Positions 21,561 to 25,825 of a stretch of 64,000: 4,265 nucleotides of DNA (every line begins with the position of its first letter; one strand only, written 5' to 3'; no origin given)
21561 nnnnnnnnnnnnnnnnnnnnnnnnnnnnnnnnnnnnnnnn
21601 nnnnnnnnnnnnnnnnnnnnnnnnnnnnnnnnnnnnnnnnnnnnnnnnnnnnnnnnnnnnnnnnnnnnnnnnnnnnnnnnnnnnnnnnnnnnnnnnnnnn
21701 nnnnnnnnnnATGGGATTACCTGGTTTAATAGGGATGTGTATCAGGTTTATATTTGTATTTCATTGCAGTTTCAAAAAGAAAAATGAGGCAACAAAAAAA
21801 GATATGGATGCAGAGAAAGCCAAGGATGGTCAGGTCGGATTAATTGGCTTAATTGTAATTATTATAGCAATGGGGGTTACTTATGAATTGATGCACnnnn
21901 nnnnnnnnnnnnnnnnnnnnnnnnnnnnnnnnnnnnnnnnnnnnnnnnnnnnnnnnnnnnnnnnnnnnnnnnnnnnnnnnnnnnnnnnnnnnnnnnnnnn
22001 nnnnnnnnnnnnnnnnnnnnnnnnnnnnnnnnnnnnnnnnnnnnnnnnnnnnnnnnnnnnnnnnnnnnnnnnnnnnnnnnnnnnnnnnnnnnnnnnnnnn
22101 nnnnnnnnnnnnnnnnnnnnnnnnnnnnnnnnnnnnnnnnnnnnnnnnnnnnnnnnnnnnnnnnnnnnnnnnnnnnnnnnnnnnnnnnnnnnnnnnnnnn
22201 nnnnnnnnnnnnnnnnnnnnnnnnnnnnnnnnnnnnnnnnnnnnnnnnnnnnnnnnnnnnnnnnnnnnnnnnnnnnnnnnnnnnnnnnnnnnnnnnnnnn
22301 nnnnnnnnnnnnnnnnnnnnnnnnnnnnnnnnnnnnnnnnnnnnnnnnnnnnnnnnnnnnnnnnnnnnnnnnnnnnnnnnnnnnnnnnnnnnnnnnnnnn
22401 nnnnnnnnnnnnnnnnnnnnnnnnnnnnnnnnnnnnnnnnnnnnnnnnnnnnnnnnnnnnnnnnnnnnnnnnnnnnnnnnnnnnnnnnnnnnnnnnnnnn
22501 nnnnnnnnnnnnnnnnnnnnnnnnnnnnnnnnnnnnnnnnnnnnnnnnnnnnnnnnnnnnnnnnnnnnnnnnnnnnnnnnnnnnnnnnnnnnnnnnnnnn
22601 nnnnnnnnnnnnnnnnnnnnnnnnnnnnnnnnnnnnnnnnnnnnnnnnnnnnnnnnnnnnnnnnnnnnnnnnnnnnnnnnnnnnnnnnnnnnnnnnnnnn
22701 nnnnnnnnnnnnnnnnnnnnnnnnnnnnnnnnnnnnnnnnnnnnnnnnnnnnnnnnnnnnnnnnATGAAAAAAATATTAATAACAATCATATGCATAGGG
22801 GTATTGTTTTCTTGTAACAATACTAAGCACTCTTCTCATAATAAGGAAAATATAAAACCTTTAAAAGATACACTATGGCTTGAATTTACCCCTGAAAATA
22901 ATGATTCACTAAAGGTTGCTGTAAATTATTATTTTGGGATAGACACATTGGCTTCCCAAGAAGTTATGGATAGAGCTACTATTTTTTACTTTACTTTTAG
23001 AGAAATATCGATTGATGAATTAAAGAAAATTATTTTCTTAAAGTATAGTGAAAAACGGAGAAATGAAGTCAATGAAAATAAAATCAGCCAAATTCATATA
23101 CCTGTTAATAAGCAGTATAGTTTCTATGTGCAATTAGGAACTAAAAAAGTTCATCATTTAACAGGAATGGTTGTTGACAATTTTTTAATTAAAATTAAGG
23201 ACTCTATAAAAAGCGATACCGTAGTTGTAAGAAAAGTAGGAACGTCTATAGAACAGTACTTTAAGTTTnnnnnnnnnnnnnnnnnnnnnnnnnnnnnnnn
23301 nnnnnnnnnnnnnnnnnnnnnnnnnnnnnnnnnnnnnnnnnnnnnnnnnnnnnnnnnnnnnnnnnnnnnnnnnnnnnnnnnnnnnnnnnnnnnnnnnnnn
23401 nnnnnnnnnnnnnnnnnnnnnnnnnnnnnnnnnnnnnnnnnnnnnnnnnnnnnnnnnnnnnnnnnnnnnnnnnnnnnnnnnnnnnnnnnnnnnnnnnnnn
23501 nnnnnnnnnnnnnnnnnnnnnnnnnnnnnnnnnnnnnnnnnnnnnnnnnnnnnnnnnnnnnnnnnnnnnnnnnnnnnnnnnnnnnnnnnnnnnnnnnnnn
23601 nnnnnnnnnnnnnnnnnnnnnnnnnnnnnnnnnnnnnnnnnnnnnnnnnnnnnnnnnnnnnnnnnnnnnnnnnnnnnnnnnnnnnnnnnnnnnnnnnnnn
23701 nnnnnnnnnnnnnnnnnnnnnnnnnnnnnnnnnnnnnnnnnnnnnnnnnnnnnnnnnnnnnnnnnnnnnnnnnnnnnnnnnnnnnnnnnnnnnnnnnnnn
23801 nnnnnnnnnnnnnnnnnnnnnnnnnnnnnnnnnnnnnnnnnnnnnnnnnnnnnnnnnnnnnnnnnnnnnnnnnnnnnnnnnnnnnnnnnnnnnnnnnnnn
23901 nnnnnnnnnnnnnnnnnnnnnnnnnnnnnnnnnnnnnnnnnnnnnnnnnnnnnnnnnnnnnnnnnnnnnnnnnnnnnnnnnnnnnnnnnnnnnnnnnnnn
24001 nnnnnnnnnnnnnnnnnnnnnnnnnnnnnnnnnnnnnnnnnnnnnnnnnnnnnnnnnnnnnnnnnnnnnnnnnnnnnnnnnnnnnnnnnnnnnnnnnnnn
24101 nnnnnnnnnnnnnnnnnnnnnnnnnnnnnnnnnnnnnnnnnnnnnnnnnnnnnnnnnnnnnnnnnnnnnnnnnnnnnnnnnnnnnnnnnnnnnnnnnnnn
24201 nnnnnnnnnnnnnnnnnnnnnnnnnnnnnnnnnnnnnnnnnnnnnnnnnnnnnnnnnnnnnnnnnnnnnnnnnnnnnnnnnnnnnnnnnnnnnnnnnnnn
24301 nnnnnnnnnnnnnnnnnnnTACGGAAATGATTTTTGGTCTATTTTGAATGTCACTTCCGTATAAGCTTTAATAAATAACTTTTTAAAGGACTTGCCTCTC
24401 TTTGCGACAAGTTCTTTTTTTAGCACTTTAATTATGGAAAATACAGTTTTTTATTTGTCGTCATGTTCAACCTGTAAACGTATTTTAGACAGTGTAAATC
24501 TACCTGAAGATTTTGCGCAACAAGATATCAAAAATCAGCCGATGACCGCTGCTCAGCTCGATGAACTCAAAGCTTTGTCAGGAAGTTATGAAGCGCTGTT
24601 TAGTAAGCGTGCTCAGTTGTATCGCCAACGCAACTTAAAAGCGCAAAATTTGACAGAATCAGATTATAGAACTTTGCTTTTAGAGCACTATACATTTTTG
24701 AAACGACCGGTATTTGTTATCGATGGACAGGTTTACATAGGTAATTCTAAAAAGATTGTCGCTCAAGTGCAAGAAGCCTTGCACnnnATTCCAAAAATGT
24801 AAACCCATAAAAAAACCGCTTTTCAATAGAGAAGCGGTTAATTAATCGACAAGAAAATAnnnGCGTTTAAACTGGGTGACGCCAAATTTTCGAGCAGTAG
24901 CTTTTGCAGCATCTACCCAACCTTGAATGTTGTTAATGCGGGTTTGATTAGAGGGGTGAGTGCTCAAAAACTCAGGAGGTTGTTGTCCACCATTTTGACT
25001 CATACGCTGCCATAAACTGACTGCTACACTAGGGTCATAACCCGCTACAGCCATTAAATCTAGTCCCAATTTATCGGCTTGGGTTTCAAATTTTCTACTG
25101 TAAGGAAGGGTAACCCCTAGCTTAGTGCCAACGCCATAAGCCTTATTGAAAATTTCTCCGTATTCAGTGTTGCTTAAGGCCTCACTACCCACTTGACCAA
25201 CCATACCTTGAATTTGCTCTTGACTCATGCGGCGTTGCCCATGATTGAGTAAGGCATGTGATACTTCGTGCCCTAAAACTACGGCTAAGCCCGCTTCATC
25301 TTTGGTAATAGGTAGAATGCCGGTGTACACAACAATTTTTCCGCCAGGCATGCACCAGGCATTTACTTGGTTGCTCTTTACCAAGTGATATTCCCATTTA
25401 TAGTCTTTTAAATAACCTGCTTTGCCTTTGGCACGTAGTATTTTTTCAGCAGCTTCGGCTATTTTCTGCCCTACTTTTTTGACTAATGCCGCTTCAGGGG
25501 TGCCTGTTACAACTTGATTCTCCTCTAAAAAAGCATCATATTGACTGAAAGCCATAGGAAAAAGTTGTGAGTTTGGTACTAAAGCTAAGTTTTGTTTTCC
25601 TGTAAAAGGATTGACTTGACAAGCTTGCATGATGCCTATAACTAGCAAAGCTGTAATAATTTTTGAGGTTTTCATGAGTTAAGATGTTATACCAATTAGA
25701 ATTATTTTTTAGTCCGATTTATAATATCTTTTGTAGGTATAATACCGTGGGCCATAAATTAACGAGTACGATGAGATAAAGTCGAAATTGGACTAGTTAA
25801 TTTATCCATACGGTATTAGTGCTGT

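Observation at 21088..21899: Unrecognised RHS tip with glycine-rich hydrophobic tail and a 62 aa two-TM immunity candidate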

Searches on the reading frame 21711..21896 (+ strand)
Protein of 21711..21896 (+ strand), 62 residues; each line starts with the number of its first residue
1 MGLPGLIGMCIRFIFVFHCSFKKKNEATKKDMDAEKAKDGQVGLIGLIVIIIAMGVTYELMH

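Call 3: search_protein_families(library=pfam, proteins=[window:21711-21896:+], max_evalue=1)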
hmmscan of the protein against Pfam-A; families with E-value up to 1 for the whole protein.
window:21711-21896:+ (62 aa): 1 family
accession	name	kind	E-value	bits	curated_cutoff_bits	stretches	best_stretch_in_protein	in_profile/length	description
PF11190.13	DUF2976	-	0.046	14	28.2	1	5-54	31-75/87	Protein of unknown function (DUF2976)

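Call 31: search_protein_families(library=ncbifam, proteins=[window:21711-21896:+], max_evalue=1)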
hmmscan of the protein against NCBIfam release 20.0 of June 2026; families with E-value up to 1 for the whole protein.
window:21711-21896:+ (62 aa): 0 families

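Call 39: list_cluster_members(proteins=[P0027, window:21711-21896:+, window:22140-22328:+, window:22765-23268:+, window:23501-24316:+, window:15336-17324:+, window:19819-21708:+])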
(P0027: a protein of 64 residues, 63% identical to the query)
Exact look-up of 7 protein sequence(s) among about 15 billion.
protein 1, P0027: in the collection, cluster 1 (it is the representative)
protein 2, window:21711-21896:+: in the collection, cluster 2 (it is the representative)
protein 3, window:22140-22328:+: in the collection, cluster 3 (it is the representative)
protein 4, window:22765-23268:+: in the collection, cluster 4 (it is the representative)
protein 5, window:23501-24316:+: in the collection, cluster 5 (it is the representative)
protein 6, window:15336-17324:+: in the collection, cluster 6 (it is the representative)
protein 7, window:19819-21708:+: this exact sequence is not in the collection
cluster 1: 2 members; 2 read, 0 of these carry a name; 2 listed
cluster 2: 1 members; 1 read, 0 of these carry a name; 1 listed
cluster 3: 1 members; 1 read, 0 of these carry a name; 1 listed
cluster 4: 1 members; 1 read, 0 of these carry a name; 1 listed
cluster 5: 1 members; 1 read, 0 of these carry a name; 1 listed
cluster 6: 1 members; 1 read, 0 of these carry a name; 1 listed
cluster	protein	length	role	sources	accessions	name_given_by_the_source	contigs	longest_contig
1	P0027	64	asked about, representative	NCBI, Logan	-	-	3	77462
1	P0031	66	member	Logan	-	-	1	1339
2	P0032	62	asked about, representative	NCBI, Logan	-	-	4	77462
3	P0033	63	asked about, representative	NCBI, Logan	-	-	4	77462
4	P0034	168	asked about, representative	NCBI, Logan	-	-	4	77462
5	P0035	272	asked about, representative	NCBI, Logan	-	-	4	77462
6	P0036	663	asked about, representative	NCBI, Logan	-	-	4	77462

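Call 40: find_encoding_contigs(protein=window:21711-21896:+, flank=3000, max_places=6)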
Protein window:21711-21896:+ (62 aa): 4 contigs read that carry it; 3 places shown.
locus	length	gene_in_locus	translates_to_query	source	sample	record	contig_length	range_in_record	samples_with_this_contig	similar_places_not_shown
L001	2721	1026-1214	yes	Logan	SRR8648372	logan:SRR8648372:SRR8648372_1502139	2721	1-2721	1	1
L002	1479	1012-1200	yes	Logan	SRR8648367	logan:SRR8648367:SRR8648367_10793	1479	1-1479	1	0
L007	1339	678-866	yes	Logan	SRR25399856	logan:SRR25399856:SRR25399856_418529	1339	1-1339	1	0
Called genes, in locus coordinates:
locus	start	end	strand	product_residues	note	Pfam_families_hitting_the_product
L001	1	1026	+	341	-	?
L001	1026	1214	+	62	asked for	-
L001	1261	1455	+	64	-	-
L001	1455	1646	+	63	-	-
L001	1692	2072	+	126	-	-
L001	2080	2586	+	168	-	-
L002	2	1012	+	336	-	?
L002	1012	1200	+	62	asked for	-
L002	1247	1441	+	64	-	-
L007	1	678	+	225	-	?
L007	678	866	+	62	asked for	-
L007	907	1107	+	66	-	-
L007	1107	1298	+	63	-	-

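Call 67: find_homologous_proteins(query=A8, max_evalue=0.01)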
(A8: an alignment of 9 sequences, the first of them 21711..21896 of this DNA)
Query A8 (9 sequences) (62 aa, profile of the alignment): 47 proteins with E <= 0.01 among 481 candidates.
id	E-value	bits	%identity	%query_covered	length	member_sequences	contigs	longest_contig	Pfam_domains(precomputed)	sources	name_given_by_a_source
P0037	2.6e-25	106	39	87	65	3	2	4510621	-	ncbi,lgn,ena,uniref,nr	ncbi:hypothetical protein [Chryseobacterium gambrini]|uniref:hypothetical protein n=1 Tax=Chryseobac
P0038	7.9e-25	104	44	87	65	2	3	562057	-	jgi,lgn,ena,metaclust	metaclust:\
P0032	2.5e-24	103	100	100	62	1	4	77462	-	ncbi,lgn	-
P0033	1.5e-23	100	62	73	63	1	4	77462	-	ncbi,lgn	-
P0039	2.4e-22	96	48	94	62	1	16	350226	-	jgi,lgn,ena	-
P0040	2.3e-21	93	33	58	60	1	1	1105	-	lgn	-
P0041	1.5e-20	90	36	76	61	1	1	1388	-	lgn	-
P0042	2.8e-20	90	38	63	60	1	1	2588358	-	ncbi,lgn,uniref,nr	ncbi:hypothetical protein [Chryseobacterium paridis]|uniref:Uncharacterized protein n=1 Tax=Chryseob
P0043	3.8e-20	89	37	76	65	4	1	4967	-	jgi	jgi:uncharacterized membrane protein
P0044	7.4e-20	88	38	84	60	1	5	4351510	-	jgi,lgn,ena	jgi:uncharacterized membrane protein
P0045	8.1e-20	88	41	66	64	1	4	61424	-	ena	-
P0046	1.5e-19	87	38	68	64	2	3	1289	-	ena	-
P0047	3.4e-19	86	37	84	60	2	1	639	-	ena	-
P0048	6.1e-19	85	37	97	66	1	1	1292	-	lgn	-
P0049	6.4e-19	85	35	84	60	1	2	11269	-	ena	-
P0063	1.4e-16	78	41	63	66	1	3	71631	-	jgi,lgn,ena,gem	-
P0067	3.3e-16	77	36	81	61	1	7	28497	-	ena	-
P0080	2.5e-12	64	38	34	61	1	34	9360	-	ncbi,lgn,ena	-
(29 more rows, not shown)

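Call 69: find_encoding_contigs(protein=P0067, flank=5000, max_places=4)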
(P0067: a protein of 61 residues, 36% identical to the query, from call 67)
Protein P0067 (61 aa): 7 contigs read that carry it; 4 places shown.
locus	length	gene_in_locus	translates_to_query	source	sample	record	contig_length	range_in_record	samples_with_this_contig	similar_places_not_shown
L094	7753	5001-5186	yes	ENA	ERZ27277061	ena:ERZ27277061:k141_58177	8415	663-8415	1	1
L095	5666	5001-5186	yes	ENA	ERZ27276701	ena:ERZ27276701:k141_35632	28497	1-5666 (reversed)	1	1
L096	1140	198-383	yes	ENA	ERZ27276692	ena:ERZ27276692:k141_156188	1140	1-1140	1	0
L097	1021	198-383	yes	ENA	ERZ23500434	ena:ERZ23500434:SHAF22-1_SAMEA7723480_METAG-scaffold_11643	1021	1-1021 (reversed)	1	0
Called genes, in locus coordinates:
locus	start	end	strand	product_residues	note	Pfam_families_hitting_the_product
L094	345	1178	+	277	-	PF09357:RteC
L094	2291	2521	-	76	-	-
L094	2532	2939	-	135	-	PF18925:DUF5675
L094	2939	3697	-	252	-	-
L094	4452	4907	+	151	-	-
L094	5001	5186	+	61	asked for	-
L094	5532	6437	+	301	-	PF13371:TPR_9 (faint), PF13432:TPR_16 (faint), PF13431:TPR_17 (faint), PF13424:TPR_12 (faint), PF13181:TPR_8 (faint), PF00515:TPR_1 (weak), PF07719:TPR_2 (weak), PF13414:TPR_11, +1 more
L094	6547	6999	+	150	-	-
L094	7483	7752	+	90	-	?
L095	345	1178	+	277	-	PF09357:RteC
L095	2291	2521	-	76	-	-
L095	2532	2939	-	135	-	PF18925:DUF5675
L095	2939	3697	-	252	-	-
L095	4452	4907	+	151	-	-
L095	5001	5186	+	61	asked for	-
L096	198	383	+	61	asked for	-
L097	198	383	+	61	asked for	-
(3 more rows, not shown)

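Call 70: find_encoding_contigs(protein=P0063, flank=5000, max_places=3)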
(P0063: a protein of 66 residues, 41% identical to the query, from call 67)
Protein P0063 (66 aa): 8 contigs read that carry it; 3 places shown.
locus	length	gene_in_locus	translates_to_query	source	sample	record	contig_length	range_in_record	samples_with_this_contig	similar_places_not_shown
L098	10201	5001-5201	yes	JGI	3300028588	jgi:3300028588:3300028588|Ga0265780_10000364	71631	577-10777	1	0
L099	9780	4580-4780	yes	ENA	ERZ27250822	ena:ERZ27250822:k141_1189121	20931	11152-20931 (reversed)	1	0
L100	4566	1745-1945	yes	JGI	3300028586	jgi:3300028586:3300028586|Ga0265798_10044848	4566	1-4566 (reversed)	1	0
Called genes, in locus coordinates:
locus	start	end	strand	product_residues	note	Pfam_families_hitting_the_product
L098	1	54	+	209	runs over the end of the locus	?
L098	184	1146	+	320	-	-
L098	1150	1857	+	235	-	-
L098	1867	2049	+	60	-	-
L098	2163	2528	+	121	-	-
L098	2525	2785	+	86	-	-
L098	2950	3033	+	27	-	-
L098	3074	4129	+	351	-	-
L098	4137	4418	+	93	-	-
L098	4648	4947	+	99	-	-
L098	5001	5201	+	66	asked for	-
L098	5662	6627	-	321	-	PF00296:Bac_luciferase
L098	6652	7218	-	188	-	PF13328:HD_4 (weak), PF01966:HD (weak)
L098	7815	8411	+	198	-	PF00027:cNMP_binding, PF13545:HTH_Crp_2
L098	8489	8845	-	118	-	PF00072:Response_reg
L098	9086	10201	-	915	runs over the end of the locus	PF08448:PAS_4, PF00989:PAS, PF08448:PAS_4, PF13188:PAS_8 (weak), PF13426:PAS_9, PF00512:HisKA, PF02518:HATPase_c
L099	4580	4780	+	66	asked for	-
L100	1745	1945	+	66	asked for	-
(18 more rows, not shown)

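Call 71: find_encoding_contigs(protein=P0080, flank=5000, max_places=4)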
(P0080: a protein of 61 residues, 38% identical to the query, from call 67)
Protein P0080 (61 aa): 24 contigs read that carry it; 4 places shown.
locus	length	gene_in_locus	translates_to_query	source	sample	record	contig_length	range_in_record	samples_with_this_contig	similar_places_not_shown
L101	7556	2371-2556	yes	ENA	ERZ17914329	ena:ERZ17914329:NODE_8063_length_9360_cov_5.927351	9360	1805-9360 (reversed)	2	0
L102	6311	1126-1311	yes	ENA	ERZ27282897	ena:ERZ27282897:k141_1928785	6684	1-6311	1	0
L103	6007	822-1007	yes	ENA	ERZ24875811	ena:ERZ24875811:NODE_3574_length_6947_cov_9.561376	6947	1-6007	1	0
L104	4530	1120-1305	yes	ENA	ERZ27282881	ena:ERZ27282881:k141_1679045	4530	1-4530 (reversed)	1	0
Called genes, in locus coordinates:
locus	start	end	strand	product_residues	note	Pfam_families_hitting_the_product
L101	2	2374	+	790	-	?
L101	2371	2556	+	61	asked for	-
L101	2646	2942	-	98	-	PF05016:ParE_toxin (weak)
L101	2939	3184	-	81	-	PF09720:Unstab_antitox (weak)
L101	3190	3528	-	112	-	PF12844:HTH_19, PF13560:HTH_31, PF01381:HTH_3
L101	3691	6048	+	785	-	PF01807:Zn_ribbon_DnaG, PF08275:DNAG_N (weak), PF13155:Toprim_2, PF13362:Toprim_3 (weak), PF13662:Toprim_4 (weak), PF27228:MTBMA_p00010_2nd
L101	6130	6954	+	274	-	PF13495:Phage_int_SAM_4 (weak), PF00589:Phage_integrase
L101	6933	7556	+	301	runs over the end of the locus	PF02899:Phage_int_SAM_1 (weak), PF13495:Phage_int_SAM_4 (weak), PF00589:Phage_integrase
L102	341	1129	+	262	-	-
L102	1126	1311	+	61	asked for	-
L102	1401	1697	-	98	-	PF05016:ParE_toxin (weak)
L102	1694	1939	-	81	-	PF09720:Unstab_antitox (weak)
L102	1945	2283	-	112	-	PF12844:HTH_19, PF13560:HTH_31, PF01381:HTH_3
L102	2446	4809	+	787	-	PF01807:Zn_ribbon_DnaG, PF08275:DNAG_N (weak), PF13155:Toprim_2, PF13362:Toprim_3 (weak), PF13662:Toprim_4 (weak), PF27228:MTBMA_p00010_2nd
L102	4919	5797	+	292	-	PF13495:Phage_int_SAM_4 (weak), PF00589:Phage_integrase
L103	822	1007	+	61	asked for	-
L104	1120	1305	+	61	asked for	-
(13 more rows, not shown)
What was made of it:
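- Closest known: Orphan. Same: Homologues of this immunity gene occur alone in such arrays, and next to integrases in L101-104 (calls 69-71).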

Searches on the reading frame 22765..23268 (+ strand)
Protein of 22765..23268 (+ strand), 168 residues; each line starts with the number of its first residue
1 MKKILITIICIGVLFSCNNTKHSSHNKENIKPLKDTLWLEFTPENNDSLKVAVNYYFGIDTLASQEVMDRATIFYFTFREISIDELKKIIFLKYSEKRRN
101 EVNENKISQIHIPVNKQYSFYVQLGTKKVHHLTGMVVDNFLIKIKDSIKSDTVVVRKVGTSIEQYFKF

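Call 3: search_protein_families(library=pfam, proteins=[window:22765-23268:+], max_evalue=1)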
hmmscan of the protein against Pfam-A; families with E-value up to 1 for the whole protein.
window:22765-23268:+ (168 aa): 0 families

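Call 31: search_protein_families(library=ncbifam, proteins=[window:22765-23268:+], max_evalue=1)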
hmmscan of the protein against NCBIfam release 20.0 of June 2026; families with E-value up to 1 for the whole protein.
window:22765-23268:+ (168 aa): 1 family
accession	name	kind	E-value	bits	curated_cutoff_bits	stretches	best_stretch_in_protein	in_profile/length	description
NF041428.1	TrsH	subfamily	0.0099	16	150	1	1-68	1-65/149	TrsH/TraH family protein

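Call 97: search_solved_structures(query=window:22765-23268:+, max_evalue=1)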
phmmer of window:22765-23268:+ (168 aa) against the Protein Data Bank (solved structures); distinct sequences matched with E-value up to 1: 0.

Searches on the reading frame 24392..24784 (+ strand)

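Call 92: search_protein_families(library=pfam, proteins=[window:24392-24784:+], max_evalue=0.00001)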
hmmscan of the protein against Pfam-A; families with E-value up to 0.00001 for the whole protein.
window:24392-24784:+ (131 aa): 1 family
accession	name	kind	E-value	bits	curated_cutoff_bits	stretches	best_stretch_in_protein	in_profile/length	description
PF03960.21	ArsC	-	1.2e-11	45.1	24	1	21-122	2-75/79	ArsC family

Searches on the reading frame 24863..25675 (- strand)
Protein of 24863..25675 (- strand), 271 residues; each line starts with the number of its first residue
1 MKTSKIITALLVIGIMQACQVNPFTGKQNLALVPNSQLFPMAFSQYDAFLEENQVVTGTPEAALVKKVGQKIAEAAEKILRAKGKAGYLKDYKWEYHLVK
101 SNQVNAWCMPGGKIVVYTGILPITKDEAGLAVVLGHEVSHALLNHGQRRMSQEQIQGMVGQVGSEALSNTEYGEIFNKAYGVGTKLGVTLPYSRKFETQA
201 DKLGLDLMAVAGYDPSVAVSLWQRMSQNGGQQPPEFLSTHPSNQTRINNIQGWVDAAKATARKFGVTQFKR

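Call 92: search_protein_families(library=pfam, proteins=[window:24863-25675:-], max_evalue=0.00001)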
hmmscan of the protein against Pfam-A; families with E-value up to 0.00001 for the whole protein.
window:24863-25675:- (271 aa): 1 family
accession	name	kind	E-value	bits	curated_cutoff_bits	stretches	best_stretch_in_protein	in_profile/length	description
PF01435.24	Peptidase_M48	-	8.4e-37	127.2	20.3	1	77-253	9-185/186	Peptidase family M48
